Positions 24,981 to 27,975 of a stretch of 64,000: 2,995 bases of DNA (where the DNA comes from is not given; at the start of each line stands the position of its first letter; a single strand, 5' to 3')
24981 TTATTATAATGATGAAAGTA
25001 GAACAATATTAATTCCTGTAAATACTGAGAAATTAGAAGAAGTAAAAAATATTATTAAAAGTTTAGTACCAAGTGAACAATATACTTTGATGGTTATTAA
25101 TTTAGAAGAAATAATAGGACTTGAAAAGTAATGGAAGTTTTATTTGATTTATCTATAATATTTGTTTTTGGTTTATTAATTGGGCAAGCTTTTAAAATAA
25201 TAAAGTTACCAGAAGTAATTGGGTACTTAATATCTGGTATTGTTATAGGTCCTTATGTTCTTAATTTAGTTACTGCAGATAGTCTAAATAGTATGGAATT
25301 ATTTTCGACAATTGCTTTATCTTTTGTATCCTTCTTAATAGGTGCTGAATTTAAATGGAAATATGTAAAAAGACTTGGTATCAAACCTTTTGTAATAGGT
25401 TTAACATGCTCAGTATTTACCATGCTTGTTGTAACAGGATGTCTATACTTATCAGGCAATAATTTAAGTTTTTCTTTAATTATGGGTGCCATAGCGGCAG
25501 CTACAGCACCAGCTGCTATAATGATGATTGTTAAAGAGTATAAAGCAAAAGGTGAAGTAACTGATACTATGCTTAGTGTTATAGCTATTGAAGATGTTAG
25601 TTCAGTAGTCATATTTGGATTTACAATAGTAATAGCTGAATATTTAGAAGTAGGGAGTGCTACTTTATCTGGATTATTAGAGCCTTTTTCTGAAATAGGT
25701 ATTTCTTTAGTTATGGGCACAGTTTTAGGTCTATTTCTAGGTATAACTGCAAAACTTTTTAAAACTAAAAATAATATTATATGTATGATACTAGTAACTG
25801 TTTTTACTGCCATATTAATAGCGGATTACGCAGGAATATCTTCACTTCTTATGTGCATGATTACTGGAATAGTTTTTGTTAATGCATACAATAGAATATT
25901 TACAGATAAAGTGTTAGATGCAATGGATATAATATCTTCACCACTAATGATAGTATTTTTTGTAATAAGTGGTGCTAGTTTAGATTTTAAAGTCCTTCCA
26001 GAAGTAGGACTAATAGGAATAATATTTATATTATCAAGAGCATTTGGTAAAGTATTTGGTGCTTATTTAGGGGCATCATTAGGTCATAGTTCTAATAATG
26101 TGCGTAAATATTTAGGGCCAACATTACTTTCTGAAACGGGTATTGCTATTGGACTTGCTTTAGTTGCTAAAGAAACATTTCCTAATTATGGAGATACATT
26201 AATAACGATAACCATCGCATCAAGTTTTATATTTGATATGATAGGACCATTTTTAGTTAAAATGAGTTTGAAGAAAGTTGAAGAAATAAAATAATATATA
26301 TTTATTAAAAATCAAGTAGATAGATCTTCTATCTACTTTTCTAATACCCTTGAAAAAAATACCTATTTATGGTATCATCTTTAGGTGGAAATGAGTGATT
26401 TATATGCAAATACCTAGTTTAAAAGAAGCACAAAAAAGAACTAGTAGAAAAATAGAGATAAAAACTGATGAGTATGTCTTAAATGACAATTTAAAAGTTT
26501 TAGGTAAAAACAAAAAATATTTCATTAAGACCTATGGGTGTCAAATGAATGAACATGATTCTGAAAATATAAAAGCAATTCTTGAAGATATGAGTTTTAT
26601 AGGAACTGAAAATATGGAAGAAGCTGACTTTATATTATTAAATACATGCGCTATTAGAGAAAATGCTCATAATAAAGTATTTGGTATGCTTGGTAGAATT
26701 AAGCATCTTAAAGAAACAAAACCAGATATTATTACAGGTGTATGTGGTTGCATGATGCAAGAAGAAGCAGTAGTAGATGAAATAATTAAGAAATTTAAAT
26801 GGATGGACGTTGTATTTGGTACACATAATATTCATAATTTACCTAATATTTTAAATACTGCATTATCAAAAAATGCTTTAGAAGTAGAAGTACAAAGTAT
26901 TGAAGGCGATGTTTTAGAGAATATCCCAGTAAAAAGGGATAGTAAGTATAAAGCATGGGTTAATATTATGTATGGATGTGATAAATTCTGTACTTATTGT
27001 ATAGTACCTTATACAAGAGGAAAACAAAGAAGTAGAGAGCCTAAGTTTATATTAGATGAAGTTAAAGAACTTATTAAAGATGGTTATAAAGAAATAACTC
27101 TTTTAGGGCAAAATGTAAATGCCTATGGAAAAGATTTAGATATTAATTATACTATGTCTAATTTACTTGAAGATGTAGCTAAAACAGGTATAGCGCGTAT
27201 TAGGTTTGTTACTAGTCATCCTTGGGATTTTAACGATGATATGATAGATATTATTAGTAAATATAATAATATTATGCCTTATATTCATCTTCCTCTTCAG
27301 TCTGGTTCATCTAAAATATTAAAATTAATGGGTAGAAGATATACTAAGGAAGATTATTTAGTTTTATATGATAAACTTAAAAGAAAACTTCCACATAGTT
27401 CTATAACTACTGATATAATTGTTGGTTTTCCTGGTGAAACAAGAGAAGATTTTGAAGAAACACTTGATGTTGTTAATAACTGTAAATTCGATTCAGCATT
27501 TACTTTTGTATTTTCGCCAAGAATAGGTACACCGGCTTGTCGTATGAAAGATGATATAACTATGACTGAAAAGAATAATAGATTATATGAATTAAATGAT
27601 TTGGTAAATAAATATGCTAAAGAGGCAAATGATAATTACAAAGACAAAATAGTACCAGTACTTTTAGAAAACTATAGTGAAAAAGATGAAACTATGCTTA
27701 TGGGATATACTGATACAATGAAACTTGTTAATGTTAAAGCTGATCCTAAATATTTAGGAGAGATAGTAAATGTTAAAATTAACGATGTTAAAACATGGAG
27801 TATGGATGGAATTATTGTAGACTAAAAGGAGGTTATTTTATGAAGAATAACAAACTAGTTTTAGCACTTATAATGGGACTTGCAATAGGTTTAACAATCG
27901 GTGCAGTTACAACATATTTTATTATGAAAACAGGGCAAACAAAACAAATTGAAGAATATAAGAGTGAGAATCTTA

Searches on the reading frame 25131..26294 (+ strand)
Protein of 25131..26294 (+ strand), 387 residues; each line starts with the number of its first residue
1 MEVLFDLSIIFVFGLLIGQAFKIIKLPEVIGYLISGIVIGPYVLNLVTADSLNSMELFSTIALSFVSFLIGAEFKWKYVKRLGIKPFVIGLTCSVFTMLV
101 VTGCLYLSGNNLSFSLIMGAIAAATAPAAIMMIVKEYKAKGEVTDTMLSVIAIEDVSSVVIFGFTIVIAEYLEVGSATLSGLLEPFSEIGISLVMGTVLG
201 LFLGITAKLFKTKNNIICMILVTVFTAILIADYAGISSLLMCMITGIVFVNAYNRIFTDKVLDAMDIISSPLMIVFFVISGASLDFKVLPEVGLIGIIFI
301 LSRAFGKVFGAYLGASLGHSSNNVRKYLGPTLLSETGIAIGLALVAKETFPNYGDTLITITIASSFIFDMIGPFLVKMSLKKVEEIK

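Call 54: search_protein_families(library=pfam, proteins=[window:25131-26294:+], max_evalue=0.00001)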
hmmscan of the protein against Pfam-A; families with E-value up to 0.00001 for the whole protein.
window:25131-26294:+ (387 aa): 1 family
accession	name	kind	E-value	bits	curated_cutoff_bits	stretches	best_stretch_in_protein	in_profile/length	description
PF00999.27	Na_H_Exchanger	-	2e-36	126.1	26.2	1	14-368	8-361/375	Sodium/hydrogen exchanger, transmembrane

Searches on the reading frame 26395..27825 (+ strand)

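Call 54: search_protein_families(library=pfam, proteins=[window:26395-27825:+], max_evalue=0.00001)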
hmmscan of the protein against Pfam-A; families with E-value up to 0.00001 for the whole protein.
window:26395-27825:+ (476 aa): 3 families
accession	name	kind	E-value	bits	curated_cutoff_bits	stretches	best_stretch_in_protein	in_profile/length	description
PF04055.27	Radical_SAM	-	4.3e-31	108.8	29.5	1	189-358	1-164/166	Radical SAM superfamily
PF00919.26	UPF0004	-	6.3e-28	97.1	27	1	41-142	1-98/98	Uncharacterized protein family UPF0004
PF01938.26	TRAM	-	2.9e-09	37.1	21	1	418-475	6-61/61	TRAM domain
